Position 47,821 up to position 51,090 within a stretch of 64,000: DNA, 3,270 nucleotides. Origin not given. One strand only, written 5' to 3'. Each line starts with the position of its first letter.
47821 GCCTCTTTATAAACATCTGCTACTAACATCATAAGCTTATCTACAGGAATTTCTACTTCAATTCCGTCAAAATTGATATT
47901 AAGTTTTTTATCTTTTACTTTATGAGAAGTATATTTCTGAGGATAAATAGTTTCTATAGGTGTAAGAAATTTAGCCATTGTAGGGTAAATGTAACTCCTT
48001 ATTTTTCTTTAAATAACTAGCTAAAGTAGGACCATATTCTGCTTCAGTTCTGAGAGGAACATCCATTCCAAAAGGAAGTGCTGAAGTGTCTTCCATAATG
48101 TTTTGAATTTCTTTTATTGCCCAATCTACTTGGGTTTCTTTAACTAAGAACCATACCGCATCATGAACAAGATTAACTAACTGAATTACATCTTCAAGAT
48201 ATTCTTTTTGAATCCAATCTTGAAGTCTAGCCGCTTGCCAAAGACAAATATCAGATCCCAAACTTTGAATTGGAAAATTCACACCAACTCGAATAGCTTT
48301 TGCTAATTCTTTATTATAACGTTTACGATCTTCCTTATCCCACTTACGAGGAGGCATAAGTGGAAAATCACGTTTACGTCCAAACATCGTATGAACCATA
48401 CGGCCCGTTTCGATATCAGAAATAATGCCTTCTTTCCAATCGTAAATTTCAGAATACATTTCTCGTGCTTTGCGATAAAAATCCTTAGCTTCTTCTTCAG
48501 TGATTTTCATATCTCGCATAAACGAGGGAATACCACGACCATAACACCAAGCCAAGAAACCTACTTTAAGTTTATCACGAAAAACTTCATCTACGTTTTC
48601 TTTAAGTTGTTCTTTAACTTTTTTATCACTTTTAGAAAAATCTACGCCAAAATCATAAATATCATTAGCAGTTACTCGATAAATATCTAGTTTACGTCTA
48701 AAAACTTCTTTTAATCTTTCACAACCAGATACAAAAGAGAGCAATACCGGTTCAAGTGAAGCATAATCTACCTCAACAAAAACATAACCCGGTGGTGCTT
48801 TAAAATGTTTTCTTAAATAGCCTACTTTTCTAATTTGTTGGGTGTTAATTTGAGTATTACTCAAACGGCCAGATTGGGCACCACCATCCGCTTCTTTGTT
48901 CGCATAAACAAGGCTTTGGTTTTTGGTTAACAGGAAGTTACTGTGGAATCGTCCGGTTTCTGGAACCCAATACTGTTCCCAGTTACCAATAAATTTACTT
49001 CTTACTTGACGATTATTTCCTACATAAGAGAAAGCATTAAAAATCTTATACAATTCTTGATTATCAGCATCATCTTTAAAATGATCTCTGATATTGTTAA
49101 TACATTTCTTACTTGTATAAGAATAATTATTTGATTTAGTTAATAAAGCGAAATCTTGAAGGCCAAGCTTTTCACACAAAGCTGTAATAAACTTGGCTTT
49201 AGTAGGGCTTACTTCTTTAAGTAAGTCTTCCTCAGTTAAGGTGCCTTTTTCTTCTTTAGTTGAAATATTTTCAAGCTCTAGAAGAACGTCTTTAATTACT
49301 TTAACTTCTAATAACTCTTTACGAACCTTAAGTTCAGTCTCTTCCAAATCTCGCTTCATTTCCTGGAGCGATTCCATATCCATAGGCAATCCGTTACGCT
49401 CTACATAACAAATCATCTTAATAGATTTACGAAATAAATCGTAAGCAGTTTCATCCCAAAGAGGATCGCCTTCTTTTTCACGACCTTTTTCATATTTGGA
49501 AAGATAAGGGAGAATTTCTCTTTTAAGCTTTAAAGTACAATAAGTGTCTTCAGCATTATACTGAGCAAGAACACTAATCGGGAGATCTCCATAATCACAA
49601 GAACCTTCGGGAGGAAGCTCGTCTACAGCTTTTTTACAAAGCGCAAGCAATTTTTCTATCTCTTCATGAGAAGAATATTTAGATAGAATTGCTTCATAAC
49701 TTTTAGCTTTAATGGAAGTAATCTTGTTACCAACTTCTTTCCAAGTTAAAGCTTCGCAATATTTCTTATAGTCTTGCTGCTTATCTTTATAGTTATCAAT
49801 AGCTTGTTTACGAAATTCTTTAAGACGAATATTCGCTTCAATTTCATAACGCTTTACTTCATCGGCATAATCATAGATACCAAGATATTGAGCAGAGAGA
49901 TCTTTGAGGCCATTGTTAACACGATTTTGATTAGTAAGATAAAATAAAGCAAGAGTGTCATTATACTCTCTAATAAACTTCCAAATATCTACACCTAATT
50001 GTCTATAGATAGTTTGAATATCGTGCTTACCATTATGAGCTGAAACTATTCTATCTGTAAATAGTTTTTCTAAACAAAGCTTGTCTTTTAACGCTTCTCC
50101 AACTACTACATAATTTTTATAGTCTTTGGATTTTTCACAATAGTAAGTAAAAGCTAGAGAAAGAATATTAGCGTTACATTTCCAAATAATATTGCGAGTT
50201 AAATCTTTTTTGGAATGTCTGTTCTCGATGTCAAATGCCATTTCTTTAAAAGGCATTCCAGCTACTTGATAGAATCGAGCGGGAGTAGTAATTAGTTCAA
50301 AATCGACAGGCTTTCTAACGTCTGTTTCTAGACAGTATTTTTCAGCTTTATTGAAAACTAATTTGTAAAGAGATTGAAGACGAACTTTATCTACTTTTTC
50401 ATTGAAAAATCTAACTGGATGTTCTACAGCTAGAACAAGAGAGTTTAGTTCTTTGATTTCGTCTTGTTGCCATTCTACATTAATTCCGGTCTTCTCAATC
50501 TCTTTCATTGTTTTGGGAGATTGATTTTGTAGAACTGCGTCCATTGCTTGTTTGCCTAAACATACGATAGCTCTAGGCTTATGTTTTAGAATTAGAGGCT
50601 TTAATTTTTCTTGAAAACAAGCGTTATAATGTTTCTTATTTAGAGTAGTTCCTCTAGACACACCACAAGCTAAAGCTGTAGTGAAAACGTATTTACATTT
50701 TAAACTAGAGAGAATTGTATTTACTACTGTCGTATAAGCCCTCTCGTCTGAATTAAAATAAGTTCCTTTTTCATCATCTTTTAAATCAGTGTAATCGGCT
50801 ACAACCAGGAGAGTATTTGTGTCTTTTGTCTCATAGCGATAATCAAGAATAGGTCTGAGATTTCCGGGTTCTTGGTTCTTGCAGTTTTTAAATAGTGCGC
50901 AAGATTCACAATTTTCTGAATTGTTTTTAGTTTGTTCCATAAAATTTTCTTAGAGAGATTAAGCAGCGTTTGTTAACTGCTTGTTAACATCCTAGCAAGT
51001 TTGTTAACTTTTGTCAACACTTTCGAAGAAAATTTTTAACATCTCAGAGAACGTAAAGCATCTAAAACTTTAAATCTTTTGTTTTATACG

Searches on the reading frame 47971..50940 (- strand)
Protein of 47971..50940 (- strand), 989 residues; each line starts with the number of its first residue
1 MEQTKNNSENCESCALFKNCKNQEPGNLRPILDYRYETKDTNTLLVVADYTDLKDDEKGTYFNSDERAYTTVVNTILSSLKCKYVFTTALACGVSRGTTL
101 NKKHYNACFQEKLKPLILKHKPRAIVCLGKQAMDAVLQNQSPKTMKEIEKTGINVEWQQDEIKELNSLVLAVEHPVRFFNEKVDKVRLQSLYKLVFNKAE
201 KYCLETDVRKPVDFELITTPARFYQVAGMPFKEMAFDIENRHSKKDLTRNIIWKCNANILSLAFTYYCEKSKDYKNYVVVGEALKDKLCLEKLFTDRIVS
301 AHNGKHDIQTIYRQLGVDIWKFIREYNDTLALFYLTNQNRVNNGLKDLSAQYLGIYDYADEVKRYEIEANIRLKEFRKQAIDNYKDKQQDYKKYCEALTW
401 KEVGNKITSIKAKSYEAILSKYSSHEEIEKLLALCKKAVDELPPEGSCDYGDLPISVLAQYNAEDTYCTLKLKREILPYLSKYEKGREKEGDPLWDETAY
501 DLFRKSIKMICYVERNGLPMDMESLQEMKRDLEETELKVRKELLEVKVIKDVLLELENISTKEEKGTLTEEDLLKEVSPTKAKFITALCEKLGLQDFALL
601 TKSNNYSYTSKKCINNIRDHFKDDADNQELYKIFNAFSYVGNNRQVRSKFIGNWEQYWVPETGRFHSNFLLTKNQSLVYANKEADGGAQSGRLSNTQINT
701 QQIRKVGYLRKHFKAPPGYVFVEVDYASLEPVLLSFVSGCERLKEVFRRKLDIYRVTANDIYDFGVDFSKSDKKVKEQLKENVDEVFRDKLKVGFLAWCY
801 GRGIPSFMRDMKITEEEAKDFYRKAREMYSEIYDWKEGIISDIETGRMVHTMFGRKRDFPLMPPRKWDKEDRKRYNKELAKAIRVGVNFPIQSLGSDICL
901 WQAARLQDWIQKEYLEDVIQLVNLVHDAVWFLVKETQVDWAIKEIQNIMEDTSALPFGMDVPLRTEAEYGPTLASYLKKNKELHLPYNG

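Call 10: search_protein_families(library=pfam, max_evalue=0.001, proteins=[window:47971-50940:-])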
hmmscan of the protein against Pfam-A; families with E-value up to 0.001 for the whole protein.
window:47971-50940:- (989 aa): 2 families
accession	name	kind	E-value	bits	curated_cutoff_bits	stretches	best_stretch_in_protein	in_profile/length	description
PF00476.26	DNA_pol_A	-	2.3e-41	142.4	34.3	1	586-972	40-378/381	DNA polymerase family A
PF03167.25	UDG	-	1.5e-05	25.6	24.3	1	55-179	21-122/141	Uracil DNA glycosylase superfamily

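Call 11: search_dna_similar(query=window:47971-50940:-, collection=phages, mode=protein, max_rows=15)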
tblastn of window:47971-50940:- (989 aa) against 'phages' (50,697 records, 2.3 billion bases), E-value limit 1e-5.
Records with a match: 1346; places in all: 1347; records where one place covers at least 80% of the query: 0.
Best place of each record, by identity: <60% 1346.
By first word of the organism name: Mycobacterium 280; Vibrio 169; Microbacterium 150; Pseudomonas 99; Gordonia 93; Klebsiella 81; Enterococcus 73; Listeria 60; Bacillus 54; Clostridium 45; and 57 more.
By host as written in the record: Mycobacterium smegmatis mc2 155 185; - 138; Microbacterium foliorum NRRL B-24224 SEA 84; Microbacterium foliorum NRRL B-24224 51; Listeria monocytogenes 42; Gordonia terrae 3612 39; Pseudomonas aeruginosa 36; Gordonia rubripertincta NRRL B-16540 33; and 278 more.
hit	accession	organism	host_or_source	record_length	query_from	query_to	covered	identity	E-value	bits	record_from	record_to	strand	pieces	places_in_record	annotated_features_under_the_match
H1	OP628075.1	Lysinibacillus phage vB_LfM_LysYB1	Lysinibacillus fusiformis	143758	438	970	54%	25.0%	2e-17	94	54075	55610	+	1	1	DNA polymerase family A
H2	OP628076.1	Lysinibacillus phage vB_LfM_LysYB2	Lysinibacillus fusiformis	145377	438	970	54%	25.0%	2e-17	94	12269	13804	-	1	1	DNA polymerase family A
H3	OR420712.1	Oceanotoga phage vB_OteS-UFV02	Oceanotoga teriensis UFV_LIMV02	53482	441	968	53%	24.3%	7e-14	82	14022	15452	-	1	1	DNA polymerase I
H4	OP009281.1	Rhodobacter phage RcMenchie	Rhodobacter capsulatus YW1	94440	436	974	54%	23.7%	6e-20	102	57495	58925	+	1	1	DNA polymerase I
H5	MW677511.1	Rhodobacter phage RcDurkin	Rhodobacter capsulatus YW1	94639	436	974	54%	23.7%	1e-19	101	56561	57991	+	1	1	70: DNA polymerase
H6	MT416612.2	Bacillus phage YungSlug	Bacillus thuringiensis kurstaki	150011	442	970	53%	24.0%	3e-13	81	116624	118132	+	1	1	DNA polymerase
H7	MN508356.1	Acinetobacter phage VB_ApiP_XC38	Acinetobacter pittii ABC38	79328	417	950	54%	23.5%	3e-10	71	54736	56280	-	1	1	DNA polymerase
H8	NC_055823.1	Acinetobacter phage VB_ApiP_XC38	Acinetobacter pittii ABC38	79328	417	950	54%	23.5%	3e-10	71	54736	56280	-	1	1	DNA polymerase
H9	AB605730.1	Bacillus phage SP-10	-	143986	440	970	54%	23.6%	1e-15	89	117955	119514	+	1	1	DNA polymerase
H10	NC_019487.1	Bacillus phage SP-10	-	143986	440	970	54%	23.6%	1e-15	89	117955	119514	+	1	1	DNA polymerase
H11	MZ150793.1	Gordonia phage MScarn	Gordonia terrae 3612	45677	450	970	53%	24.0%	3e-14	84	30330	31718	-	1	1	47: DNA polymerase I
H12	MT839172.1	Bacteriophage sp.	human fecal samples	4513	452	970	52%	24.0%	2e-17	94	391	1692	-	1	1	record has no annotation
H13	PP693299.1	Yersinia phage vB_YenM_P744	Yersinia enterocolitica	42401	460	955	50%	25.1%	3e-20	103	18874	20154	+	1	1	DNA polymerase I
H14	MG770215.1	Gordonia phage Troje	Gordonia terrea 3612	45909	450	970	53%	23.8%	3e-13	81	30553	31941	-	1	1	DNA polymerase I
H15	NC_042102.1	Gordonia phage Troje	Gordonia terrea 3612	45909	450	970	53%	23.8%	3e-13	81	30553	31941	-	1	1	DNA polymerase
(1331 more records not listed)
